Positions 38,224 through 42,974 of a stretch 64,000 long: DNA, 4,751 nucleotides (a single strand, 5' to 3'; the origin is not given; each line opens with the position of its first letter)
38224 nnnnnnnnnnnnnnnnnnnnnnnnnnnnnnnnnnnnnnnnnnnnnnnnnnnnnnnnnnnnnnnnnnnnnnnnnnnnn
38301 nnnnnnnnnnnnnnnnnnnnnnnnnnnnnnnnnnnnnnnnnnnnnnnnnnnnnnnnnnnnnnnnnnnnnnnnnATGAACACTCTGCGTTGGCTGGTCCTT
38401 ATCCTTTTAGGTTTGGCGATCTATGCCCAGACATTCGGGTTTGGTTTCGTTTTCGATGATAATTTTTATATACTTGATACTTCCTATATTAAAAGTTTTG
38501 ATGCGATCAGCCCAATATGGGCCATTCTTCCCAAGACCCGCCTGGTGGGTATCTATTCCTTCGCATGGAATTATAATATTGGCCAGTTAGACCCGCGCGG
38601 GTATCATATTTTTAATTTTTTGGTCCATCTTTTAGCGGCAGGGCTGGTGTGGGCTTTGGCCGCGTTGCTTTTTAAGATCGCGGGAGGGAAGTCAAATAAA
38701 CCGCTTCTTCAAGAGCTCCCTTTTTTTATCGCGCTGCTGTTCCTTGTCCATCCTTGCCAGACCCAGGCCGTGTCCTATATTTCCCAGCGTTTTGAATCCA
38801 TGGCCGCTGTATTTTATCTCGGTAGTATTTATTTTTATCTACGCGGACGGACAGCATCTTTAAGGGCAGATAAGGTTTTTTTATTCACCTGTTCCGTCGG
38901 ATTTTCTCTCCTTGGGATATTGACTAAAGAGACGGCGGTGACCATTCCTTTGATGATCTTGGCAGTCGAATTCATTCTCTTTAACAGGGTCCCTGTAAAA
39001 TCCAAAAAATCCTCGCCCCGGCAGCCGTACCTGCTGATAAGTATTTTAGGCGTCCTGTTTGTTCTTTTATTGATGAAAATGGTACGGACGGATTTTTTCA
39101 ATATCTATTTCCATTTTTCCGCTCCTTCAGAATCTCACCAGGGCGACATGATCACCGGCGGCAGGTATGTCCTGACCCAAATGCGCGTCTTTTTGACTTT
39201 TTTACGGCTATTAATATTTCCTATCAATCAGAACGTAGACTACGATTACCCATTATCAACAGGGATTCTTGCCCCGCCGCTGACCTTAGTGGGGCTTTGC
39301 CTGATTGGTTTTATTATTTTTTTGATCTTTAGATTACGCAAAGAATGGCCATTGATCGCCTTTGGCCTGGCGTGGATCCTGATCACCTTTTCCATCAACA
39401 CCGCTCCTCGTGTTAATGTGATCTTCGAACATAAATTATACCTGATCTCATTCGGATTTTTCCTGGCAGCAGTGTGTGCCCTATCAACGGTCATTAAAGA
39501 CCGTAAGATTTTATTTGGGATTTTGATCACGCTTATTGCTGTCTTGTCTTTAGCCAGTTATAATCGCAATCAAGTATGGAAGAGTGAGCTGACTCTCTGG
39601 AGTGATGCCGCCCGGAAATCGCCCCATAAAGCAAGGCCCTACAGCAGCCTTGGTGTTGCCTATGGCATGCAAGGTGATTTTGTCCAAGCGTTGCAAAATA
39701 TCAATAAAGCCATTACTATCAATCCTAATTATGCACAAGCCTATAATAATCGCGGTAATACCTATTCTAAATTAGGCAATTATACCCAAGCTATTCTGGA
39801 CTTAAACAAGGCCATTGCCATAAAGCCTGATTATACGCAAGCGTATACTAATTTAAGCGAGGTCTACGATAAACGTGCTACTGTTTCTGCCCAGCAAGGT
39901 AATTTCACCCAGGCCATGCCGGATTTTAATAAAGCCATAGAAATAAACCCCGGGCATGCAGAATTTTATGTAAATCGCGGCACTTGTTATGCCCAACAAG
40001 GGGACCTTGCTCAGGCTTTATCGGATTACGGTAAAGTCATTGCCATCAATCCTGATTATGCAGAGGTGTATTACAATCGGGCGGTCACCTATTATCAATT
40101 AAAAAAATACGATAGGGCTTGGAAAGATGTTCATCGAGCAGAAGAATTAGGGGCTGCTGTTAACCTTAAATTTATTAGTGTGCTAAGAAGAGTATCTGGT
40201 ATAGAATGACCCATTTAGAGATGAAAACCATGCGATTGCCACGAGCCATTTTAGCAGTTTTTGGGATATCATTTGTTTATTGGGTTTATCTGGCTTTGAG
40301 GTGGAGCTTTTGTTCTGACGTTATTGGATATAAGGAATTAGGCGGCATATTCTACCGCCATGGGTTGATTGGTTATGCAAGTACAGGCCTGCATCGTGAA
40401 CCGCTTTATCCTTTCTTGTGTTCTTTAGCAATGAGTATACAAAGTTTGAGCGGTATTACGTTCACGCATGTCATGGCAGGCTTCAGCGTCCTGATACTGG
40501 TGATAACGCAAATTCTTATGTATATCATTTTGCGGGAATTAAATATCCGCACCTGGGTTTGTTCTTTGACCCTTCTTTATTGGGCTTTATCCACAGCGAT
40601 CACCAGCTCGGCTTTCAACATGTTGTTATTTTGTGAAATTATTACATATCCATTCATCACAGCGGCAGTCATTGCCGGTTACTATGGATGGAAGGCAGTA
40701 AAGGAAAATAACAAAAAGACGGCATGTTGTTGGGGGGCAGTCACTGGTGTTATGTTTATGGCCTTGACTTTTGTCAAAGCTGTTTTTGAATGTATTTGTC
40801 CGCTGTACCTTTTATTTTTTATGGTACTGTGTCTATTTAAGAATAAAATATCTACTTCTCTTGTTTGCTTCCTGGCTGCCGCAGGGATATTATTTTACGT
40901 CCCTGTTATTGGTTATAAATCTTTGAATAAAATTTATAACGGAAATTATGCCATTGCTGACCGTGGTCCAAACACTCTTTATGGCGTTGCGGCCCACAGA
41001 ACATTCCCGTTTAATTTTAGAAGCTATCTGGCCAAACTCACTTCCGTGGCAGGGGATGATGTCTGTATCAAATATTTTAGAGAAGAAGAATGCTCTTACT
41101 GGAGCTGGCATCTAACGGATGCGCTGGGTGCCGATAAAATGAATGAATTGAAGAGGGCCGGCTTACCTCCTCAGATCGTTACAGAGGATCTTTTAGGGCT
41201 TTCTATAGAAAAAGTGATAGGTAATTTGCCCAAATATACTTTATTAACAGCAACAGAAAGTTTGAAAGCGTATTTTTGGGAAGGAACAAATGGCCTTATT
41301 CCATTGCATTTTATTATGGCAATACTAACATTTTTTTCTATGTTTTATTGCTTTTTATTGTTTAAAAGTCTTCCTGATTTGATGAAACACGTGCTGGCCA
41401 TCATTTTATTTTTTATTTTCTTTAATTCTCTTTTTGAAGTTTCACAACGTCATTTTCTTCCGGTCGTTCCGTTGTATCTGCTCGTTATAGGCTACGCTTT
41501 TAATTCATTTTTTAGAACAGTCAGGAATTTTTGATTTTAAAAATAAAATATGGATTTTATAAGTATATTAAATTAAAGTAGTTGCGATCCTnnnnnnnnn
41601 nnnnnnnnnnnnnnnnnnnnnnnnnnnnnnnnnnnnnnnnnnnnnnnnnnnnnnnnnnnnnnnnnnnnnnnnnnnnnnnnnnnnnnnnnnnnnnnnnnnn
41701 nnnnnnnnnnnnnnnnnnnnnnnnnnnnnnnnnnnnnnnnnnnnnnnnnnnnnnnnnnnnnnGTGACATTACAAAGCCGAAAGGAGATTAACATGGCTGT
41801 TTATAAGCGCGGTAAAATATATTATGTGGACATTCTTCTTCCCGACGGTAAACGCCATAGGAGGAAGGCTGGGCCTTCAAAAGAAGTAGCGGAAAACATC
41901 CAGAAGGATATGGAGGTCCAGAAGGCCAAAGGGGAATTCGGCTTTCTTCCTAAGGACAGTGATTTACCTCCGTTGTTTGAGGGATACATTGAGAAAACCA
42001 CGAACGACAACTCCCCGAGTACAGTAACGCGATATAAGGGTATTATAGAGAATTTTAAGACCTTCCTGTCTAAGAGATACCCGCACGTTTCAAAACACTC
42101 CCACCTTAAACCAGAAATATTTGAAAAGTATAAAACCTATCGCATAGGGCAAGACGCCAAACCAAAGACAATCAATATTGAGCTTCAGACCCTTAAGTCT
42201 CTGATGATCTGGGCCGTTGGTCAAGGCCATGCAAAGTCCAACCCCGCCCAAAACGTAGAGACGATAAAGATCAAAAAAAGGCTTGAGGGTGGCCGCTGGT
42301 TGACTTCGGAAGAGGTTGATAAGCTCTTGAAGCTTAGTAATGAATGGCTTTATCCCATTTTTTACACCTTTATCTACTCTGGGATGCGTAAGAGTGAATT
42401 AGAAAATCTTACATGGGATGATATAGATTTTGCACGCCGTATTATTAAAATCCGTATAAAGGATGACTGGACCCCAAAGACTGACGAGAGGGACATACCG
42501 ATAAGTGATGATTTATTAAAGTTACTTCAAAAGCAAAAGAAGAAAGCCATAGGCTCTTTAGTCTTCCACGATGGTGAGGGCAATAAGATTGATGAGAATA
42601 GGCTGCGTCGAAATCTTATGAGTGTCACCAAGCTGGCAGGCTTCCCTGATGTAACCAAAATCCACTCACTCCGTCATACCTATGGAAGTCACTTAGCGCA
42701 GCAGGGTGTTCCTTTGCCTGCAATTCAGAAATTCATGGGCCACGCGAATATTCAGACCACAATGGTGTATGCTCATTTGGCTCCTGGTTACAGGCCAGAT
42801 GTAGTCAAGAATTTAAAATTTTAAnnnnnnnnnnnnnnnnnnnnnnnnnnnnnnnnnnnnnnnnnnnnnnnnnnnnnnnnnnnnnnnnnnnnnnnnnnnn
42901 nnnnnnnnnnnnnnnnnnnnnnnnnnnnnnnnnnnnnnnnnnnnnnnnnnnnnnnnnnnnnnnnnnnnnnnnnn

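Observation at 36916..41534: Five-gene translationally coupled operon: bactofilin-HTH fusion, membrane-anchored HTH, catalytic-domain-less integrase, and two large polytopic membrane proteins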

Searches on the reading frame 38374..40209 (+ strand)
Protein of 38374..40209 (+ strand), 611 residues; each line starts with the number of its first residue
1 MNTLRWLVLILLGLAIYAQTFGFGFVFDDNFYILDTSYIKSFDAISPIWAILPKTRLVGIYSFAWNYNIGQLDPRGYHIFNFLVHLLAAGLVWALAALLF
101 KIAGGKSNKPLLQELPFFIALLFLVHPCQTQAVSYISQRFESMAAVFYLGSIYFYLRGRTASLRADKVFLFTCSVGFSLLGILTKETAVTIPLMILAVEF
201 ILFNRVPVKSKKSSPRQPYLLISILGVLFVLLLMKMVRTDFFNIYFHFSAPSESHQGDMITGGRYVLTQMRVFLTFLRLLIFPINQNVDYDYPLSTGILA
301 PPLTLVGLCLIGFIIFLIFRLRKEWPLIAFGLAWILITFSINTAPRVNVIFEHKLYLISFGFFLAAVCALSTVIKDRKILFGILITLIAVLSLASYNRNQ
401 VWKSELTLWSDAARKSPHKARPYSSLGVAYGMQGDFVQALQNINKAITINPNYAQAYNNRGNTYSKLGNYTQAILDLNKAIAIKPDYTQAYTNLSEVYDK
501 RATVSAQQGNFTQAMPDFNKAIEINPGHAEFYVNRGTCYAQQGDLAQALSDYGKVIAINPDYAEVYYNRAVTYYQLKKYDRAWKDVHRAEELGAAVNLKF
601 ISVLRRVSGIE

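Call 3: search_protein_families(library=pfam, proteins=[window:38374-40209:+], max_evalue=0.1)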
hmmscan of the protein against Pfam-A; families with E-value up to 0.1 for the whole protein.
window:38374-40209:+ (611 aa): 31 families (the best 25 are shown)
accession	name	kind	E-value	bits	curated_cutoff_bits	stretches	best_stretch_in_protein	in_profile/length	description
PF00515.34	TPR_1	-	2.4e-41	138.3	27.8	5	454-487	1-34/34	Tetratricopeptide repeat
PF07719.23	TPR_2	-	2.4e-33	111.9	27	5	454-487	1-34/34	Tetratricopeptide repeat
PF13414.12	TPR_11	-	6.7e-33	112.6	26.8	4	539-576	4-41/42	TPR repeat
PF13431.12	TPR_17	-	9.3e-31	103.9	24.4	3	444-474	3-33/34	Tetratricopeptide repeat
PF13181.12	TPR_8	-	3.4e-28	95.8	25.7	3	454-487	1-34/34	Tetratricopeptide repeat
PF14559.12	TPR_19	-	7.5e-21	74.7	25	3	540-582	2-44/68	Tetratricopeptide repeat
PF13424.12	TPR_12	-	6.6e-20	71.5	30.1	4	530-582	4-64/77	Tetratricopeptide repeat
PF13371.12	TPR_9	-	3.1e-18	66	35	3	433-490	8-65/73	Tetratricopeptide repeat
PF13432.12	TPR_16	-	1.1e-16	61.4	32.7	2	503-562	5-64/65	Tetratricopeptide repeat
PF13428.12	TPR_14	-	5.6e-14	51.7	23.5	1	496-535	2-41/44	Tetratricopeptide repeat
PF13374.12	TPR_10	-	3.2e-11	43.3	27.5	1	454-483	2-31/42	Tetratricopeptide repeat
PF13174.12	TPR_6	-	1.7e-09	38.1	26.3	0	533-561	4-32/33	Tetratricopeptide repeat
PF10516.15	SHNi-TPR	-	3.4e-07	30.1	21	1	495-524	1-30/38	SHNi-TPR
PF12569.14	NatA_aux_su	-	2.1e-06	27.4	33.3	1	494-578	198-273/515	N-terminal acetyltransferase A, auxiliary subunit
PF12895.13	ANAPC3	-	2.8e-06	28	27.2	0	418-475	21-77/82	Anaphase-promoting complex, cyclosome, subunit 3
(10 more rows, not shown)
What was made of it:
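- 38374..40209 (+): g4: GT-C-fold polytopic membrane domain (aa 1-415, DD motif at 28-29) plus a C-terminal TPR domain (aa ~420-611); variable cargo. TPR_1 2.4e-41 (call 3).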

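Call 8: search_protein_families(library=ncbifam, proteins=[window:38374-40209:+], max_evalue=0.1)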
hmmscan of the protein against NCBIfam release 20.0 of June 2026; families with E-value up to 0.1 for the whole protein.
window:38374-40209:+ (611 aa): 31 families (the best 25 are shown)
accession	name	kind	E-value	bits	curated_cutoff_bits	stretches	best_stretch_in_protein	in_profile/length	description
NF047558.1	TPR_END_plus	domain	7.3e-23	80.3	32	3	456-489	1-34/56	TPR end-of-group domain-containing protein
NF040959.1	MamA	equivalog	1.3e-22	80.3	200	2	495-590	37-132/204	magnetosome protein MamA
TIGR00990.1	3a0801s09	subfamily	3.6e-19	68.8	757.25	2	497-599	333-435/615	mitochondrial import receptor subunit TOM70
TIGR02917.1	PEP_TPR_lipo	equivalog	6.6e-19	67.3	312.2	2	396-494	577-675/899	XrtA/PEP-CTERM system TPR-repeat protein PrsT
TIGR02521.1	type_IV_pilW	equivalog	4.3e-18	65.7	154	2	411-529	56-169/234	type IV pilus biogenesis/stability protein PilW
NF008391.2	PRK11189.1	equivalog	4.5e-16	59.2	250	3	508-587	78-157/297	lipoprotein NlpI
NF033762.1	social_mot_Tgl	equivalog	4.1e-15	55.8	225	3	417-492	135-208/252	social motility TPR repeat lipoprotein Tgl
TIGR02552.1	LcrH_SycD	equivalog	3.8e-14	52.6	104.8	2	494-593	18-116/136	SycD/LcrH family type III secretion system chaperone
NF007302.0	PRK09782.1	equivalog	2.1e-12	45.9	1223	2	502-565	583-648/990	phage receptor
NF047371.1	FlcA_CTERM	equivalog_domain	2.7e-11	42.6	300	1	437-589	330-499/646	periplasmic flagellar collar protein FlcA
NF033758.1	gliding_GltE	equivalog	4e-11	42.5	225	2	468-578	236-339/411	adventurous gliding motility TPR repeat lipoprotein GltE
NF047507.1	TPR_BatC_Lepto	exception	2.7e-10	40.1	175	2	455-495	97-137/214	TPR repeat-containing protein BatC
NF033920.0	C39_PA2778_fam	equivalog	3.8e-09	36.3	150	2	482-592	144-253/255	PA2778 family cysteine peptidase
NF002725.1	PRK02603.1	equivalog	4.1e-09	36.7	143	2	419-523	34-141/173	photosystem I assembly protein Ycf3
NF008520.0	PRK11447.1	equivalog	2.7e-07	28.8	858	2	502-591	276-360/1157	cellulose synthase complex outer membrane protein BcsC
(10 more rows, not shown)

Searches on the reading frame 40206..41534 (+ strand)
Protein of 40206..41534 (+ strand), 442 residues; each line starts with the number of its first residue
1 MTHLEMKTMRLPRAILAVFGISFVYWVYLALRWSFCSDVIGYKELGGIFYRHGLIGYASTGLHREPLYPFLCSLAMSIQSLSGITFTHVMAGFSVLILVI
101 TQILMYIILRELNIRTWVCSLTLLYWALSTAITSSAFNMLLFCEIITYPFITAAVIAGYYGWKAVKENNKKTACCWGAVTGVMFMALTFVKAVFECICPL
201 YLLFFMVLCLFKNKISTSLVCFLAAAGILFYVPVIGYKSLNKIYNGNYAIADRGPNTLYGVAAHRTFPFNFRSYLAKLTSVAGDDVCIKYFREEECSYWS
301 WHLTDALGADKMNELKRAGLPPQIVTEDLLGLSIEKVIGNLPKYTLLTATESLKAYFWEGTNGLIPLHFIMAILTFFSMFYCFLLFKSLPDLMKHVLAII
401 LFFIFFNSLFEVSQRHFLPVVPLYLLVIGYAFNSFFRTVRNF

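Call 3: search_protein_families(library=pfam, proteins=[window:40206-41534:+], max_evalue=0.1)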
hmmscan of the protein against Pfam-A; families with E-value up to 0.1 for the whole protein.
window:40206-41534:+ (442 aa): 0 families

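Call 8: search_protein_families(library=ncbifam, proteins=[window:40206-41534:+], max_evalue=0.1)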
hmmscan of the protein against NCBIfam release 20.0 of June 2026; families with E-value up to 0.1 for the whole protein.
window:40206-41534:+ (442 aa): 0 families

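Call 9: search_protein_families(library=pfam, proteins=[window:40206-41534:+], max_evalue=10)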
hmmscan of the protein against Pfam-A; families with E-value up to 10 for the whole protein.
window:40206-41534:+ (442 aa): 0 families

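Call 21: search_solved_structures(query=window:40206-41531:+, max_evalue=10)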
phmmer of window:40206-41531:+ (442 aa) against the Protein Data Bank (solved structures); distinct sequences matched with E-value up to 10: 3.
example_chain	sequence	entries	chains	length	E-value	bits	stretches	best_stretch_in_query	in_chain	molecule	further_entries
6u3v_B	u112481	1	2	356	0.057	16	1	308-396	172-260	Coatomer subunit alpha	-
6tzt_B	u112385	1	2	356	0.057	16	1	308-396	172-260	Coatomer subunit alpha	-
3mkr_B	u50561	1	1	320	0.25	13.9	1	307-391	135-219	Coatomer subunit alpha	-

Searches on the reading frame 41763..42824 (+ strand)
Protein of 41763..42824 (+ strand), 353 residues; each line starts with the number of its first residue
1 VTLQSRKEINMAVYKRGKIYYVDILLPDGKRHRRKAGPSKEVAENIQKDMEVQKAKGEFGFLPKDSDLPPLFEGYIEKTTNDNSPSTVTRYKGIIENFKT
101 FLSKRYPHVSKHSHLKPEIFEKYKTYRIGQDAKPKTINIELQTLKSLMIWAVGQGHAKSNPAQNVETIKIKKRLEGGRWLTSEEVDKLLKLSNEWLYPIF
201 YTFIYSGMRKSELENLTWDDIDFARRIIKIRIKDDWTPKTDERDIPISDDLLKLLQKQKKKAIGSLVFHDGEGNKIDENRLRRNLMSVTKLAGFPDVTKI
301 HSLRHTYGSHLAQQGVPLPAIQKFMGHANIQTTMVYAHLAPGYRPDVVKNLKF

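Call 3: search_protein_families(library=pfam, proteins=[window:41763-42824:+], max_evalue=0.1)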
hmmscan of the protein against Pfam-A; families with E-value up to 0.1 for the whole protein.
window:41763-42824:+ (353 aa): 4 families
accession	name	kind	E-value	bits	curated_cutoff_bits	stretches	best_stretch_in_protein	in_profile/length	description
PF00589.27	Phage_integrase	-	3e-32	112.2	27.1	1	178-340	1-169/172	Phage integrase family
PF13102.12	Phage_int_SAM_5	-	2.1e-08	34.9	22.3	1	71-163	5-94/98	Phage integrase SAM-like domain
PF24624.1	Int_N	-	0.00072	20.7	27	1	113-169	43-100/100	Phage integrase, N-terminal domain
PF02899.23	Phage_int_SAM_1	-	0.0024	18.6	22.3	1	83-154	14-82/83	Phage integrase, N-terminal SAM-like domain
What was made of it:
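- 41793..42824 (+): Intact tyrosine integrase of a genomic island; not the missing half of g3. PF00589 3e-32 plus PF13102 (call 3).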
